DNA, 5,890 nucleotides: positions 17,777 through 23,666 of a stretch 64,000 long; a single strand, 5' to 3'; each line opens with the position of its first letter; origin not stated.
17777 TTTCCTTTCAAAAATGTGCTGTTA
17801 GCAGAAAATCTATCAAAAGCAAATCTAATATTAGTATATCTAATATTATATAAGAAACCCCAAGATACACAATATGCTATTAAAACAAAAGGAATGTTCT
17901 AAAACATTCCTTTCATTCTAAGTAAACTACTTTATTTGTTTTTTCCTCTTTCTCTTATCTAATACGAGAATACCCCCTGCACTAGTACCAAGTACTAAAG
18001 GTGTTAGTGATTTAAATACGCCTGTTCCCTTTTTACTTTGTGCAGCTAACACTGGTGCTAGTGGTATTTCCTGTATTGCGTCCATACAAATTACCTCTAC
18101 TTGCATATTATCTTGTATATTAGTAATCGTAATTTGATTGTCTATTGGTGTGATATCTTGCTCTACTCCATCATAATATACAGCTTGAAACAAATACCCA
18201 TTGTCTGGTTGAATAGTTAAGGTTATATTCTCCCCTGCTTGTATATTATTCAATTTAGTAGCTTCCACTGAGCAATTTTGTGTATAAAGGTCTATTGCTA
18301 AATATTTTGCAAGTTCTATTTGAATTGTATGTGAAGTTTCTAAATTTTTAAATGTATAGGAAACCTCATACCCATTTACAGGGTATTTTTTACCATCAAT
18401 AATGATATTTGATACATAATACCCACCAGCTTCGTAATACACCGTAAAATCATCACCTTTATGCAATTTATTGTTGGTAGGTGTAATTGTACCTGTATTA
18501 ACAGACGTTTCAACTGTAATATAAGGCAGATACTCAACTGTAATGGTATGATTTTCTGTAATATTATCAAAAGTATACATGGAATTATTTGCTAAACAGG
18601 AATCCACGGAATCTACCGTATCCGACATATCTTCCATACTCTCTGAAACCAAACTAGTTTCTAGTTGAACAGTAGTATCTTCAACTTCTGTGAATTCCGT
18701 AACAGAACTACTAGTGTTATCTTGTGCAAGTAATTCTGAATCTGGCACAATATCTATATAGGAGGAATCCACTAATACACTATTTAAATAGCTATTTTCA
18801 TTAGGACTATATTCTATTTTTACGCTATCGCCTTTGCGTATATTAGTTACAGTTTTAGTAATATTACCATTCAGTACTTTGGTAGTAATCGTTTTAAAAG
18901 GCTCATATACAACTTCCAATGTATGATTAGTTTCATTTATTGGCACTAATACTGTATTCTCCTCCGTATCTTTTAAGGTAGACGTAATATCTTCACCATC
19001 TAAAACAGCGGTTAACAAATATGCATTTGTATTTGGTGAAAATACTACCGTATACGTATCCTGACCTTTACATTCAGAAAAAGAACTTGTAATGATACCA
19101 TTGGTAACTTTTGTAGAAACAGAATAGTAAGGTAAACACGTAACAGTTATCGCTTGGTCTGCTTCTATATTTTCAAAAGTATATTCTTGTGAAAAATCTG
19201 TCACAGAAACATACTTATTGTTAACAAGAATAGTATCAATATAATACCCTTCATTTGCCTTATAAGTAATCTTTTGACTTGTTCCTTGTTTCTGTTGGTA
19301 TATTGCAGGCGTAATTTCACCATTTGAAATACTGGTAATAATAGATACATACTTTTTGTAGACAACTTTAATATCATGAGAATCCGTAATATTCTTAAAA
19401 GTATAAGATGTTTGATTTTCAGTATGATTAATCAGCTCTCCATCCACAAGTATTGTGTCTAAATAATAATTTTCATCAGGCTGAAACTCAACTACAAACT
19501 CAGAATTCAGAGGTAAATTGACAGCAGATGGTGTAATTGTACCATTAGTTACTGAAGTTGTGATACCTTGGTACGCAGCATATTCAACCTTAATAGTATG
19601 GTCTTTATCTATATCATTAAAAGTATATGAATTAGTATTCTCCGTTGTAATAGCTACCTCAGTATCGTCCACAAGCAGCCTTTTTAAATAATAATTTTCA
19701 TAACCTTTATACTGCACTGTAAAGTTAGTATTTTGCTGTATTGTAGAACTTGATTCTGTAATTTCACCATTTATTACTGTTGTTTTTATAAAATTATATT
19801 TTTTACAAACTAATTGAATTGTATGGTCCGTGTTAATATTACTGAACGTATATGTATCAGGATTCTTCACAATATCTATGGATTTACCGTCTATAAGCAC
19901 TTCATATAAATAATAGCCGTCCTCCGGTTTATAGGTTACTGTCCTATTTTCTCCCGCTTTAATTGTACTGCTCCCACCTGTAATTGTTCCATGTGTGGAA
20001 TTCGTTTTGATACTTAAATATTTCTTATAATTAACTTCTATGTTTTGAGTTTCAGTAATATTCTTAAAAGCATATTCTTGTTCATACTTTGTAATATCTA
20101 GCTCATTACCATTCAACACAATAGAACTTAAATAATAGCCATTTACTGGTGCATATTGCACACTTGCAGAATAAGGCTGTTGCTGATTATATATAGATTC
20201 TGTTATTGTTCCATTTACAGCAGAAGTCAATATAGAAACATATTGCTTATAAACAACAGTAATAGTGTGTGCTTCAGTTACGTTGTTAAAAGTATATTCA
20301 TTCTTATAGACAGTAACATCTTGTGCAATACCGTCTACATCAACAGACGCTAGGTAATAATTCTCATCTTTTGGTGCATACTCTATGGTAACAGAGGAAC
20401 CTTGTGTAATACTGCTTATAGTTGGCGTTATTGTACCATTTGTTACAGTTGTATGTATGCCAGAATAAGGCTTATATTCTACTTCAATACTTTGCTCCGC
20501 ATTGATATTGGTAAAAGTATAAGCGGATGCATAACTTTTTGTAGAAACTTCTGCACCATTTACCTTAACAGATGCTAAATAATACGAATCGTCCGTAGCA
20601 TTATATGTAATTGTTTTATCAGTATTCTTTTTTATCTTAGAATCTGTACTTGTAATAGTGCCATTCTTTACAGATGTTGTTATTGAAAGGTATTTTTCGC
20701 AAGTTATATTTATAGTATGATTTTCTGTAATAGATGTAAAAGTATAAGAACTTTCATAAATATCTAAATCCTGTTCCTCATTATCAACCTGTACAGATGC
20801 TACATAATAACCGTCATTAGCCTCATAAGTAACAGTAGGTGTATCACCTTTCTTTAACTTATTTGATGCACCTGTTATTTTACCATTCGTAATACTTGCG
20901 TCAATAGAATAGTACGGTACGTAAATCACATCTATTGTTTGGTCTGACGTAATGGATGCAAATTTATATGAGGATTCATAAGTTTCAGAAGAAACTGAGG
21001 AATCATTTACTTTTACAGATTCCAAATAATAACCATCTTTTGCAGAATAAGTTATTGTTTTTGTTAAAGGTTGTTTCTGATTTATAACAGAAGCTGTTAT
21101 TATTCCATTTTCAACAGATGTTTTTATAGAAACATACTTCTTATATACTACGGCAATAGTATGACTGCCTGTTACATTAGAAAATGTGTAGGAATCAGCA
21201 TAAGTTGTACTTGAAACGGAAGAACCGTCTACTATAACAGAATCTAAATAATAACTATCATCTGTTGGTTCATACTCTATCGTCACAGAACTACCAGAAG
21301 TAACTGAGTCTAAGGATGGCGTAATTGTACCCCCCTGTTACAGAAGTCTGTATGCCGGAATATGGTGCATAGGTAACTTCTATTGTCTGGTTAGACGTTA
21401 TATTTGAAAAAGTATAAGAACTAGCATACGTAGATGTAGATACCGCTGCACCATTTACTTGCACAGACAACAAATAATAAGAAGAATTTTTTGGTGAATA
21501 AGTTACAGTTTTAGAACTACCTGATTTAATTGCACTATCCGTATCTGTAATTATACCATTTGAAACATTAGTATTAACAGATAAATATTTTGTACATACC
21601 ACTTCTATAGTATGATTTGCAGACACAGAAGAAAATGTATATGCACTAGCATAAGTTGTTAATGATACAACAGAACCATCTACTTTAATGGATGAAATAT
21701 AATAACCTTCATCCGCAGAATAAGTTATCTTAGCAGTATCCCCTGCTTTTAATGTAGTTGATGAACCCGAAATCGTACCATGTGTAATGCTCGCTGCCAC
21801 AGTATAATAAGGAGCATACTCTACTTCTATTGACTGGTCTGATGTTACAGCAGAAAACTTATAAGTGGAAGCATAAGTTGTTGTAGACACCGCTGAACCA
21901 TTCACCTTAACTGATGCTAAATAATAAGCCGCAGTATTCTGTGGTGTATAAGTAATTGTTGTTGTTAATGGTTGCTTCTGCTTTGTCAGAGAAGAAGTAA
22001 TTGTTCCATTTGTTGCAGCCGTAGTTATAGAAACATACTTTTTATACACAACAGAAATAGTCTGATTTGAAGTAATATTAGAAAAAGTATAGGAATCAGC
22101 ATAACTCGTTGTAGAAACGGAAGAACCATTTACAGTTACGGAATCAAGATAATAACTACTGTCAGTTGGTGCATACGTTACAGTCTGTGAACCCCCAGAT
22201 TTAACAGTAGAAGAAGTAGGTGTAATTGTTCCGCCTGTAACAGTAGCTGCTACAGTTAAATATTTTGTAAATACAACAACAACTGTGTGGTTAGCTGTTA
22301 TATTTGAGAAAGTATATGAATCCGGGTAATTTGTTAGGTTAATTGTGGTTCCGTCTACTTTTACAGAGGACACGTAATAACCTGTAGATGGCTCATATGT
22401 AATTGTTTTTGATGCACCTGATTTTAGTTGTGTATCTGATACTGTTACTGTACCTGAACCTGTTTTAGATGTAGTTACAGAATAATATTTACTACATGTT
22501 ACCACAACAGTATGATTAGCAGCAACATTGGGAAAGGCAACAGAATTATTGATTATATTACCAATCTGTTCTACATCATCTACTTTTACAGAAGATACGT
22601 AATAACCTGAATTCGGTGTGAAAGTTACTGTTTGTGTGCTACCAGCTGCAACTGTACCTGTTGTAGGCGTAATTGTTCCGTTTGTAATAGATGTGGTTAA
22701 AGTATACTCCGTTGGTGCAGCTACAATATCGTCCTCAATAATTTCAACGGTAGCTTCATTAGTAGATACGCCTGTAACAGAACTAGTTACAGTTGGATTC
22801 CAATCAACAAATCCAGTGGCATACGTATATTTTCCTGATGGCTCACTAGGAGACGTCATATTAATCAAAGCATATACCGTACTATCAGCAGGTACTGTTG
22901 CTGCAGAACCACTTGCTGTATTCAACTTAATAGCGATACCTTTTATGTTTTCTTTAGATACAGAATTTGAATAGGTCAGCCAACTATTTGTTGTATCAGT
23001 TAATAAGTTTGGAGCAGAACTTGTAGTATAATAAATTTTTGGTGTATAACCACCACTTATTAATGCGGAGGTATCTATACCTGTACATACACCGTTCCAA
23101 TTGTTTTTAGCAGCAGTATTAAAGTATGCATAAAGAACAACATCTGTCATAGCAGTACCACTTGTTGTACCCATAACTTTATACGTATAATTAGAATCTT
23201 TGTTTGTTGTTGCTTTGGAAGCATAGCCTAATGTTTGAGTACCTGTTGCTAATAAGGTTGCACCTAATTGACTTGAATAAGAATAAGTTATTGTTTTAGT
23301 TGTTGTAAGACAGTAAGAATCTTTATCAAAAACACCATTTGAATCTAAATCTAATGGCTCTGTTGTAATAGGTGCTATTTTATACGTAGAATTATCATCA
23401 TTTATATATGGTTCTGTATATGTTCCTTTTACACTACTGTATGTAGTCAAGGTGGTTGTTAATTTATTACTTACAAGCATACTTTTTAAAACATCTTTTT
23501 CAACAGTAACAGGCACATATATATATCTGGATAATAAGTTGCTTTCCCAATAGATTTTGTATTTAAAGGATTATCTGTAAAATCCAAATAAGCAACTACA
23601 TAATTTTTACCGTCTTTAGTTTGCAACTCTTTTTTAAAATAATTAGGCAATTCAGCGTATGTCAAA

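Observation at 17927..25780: Giant surface-protein gene broken exactly at an (AT)5 dinucleotide tract and a G6 homopolymer, consistent with phase variation or homopolymer sequencing error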

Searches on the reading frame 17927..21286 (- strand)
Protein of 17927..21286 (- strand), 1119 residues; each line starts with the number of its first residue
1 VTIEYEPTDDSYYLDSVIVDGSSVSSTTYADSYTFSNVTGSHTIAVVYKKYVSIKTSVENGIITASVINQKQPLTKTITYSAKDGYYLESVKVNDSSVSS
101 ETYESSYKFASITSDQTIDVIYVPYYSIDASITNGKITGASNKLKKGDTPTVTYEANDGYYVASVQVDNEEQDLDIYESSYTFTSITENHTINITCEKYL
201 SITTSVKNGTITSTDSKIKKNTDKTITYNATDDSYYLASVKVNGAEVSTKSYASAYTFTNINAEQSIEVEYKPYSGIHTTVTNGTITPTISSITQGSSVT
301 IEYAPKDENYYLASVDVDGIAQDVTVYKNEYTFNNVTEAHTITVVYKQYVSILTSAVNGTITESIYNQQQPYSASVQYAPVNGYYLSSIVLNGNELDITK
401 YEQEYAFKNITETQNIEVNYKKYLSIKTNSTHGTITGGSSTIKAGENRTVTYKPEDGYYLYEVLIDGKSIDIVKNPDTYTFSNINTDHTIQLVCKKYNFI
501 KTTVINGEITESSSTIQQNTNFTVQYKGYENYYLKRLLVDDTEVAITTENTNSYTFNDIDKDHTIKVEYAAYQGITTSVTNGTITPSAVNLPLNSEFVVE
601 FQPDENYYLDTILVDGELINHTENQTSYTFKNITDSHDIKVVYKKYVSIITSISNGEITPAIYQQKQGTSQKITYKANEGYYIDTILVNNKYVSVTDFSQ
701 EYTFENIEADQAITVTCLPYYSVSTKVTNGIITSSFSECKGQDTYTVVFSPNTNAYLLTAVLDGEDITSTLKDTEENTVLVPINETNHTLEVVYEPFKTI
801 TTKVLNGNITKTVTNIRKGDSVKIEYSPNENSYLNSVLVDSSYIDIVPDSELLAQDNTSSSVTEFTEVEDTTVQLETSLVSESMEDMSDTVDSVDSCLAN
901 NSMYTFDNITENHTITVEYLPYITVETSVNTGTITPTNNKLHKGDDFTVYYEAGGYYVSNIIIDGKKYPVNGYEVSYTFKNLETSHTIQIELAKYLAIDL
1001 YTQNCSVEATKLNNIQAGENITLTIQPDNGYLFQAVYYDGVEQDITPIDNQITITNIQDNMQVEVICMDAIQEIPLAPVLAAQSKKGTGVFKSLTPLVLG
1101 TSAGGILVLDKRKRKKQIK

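Call 7: search_protein_families(library=pfam, proteins=[window:17927-21286:-], max_evalue=0.01)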
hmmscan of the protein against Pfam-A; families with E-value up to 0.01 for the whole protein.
window:17927-21286:- (1119 aa): 2 families
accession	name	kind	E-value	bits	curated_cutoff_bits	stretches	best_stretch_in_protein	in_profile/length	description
PF02078.22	Synapsin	-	3.7e-06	27.6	23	0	975-1032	20-77/103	Synapsin, N-terminal domain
PF18998.6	Flg_new_2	-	2.8e-05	24.4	23.6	0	132-192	8-65/73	Divergent InlB B-repeat domain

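Call 30: find_encoding_contigs(protein=window:17927-21286:-, flank=3000, max_places=10)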
Protein window:17927-21286:- (1119 aa): 2 contigs read that carry it; 2 places shown.
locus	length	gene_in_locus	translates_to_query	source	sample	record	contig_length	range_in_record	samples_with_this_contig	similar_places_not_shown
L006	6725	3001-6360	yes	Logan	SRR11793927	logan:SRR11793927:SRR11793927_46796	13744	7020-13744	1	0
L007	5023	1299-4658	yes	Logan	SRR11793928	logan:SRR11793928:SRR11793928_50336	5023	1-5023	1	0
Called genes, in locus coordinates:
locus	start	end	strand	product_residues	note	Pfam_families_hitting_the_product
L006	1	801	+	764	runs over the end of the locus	-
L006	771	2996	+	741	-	PF18998:Flg_new_2 (faint), PF27299:TP0873_N (faint)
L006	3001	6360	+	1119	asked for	PF18998:Flg_new_2 (faint), PF27299:TP0873_N (faint)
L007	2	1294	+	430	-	?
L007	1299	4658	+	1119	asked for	PF18998:Flg_new_2 (faint), PF27299:TP0873_N (faint)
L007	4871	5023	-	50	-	?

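Call 55: search_protein_families(library=ncbifam, proteins=[window:17927-21286:-], max_evalue=1)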
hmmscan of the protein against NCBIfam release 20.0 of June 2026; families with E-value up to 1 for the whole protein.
window:17927-21286:- (1119 aa): 2 families
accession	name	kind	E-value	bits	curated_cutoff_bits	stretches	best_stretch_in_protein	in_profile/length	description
NF008178.0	PRK10926.1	equivalog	0.02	14.1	390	0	928-964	69-105/248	ferredoxin--NADP(+) reductase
TIGR00008.1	infA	equivalog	0.098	12.7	61.15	1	787-829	17-58/69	translation initiation factor IF-1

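Call 80: list_cluster_members(proteins=[window:17930-21286:-, window:17930-21286:-])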
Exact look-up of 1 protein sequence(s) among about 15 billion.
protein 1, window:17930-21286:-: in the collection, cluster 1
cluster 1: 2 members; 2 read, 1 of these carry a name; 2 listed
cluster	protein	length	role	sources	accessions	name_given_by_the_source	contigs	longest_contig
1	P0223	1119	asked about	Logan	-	-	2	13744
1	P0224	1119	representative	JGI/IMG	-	hypothetical protein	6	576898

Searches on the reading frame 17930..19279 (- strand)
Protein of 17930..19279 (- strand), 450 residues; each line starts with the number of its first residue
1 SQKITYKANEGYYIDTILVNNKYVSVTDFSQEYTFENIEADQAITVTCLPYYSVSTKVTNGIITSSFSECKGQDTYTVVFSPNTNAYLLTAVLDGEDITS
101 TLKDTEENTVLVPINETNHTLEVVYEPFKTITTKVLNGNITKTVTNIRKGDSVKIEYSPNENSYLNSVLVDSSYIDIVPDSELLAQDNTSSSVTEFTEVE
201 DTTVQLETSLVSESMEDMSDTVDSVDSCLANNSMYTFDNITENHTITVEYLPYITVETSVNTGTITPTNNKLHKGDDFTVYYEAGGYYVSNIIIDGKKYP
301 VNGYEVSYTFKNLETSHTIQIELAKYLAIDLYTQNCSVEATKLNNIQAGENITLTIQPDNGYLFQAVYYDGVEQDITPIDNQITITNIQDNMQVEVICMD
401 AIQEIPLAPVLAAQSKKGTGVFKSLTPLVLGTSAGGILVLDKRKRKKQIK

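Call 78: find_homologous_proteins(query=window:17930-19279:-, max_evalue=1e-30)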
Query window:17930-19279:-: 5609 candidates shared short words with the query, none scored E <= 1e-30.

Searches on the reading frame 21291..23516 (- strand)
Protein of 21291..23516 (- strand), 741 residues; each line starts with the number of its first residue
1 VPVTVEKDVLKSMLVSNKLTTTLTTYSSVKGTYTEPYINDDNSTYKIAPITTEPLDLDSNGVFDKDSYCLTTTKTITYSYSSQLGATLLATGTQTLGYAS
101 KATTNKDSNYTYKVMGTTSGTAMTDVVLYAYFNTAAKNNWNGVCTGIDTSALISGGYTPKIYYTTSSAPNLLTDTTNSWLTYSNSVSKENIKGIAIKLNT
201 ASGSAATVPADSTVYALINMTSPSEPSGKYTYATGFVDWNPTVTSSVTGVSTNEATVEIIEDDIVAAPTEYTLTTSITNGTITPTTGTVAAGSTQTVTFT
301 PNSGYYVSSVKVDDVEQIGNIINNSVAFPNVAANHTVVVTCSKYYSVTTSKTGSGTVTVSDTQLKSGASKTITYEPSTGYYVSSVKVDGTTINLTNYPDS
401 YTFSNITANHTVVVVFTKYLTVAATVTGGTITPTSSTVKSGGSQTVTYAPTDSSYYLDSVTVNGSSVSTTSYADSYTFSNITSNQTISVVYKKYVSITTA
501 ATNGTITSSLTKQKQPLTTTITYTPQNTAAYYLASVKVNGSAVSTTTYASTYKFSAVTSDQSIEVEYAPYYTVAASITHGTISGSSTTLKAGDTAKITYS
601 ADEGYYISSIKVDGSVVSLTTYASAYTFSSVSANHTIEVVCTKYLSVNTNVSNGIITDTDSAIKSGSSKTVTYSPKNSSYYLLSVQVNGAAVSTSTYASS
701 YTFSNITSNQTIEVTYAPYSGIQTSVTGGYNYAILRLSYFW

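Call 7: search_protein_families(library=pfam, proteins=[window:21291-23516:-], max_evalue=0.01)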
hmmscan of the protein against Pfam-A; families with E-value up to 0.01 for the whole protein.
window:21291-23516:- (741 aa): 1 family
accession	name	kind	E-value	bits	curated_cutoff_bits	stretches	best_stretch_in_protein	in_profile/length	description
PF18998.6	Flg_new_2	-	7e-09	36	23.6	3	271-317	1-47/73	Divergent InlB B-repeat domain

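Call 29: find_encoding_contigs(protein=window:21291-23516:-, flank=3000, max_places=10)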
Protein window:21291-23516:- (741 aa): 1 contig read that carries it; 1 place shown.
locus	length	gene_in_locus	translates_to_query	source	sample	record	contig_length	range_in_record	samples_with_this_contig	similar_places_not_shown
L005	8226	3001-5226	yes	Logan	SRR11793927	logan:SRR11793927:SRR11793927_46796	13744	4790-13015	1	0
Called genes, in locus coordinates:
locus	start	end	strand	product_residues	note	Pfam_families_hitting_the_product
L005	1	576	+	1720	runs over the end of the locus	PF18998:Flg_new_2 (faint)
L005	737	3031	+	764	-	-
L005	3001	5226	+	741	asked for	PF18998:Flg_new_2 (faint), PF27299:TP0873_N (faint)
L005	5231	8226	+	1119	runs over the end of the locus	PF18998:Flg_new_2 (faint), PF27299:TP0873_N (faint)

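Call 55: search_protein_families(library=ncbifam, proteins=[window:21291-23516:-], max_evalue=1)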
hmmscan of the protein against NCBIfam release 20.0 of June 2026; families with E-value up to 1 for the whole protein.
window:21291-23516:- (741 aa): 2 families
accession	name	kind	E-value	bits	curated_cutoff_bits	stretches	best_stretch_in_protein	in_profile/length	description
TIGR04133.1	rSAM_w_lipo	hypoth_equivalog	0.19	10.6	425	0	596-646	256-306/350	TIGR04133 family radical SAM/SPASM protein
NF035928.1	holin_1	subfamily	0.75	10.3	150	0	456-501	57-101/117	bacteriophage holin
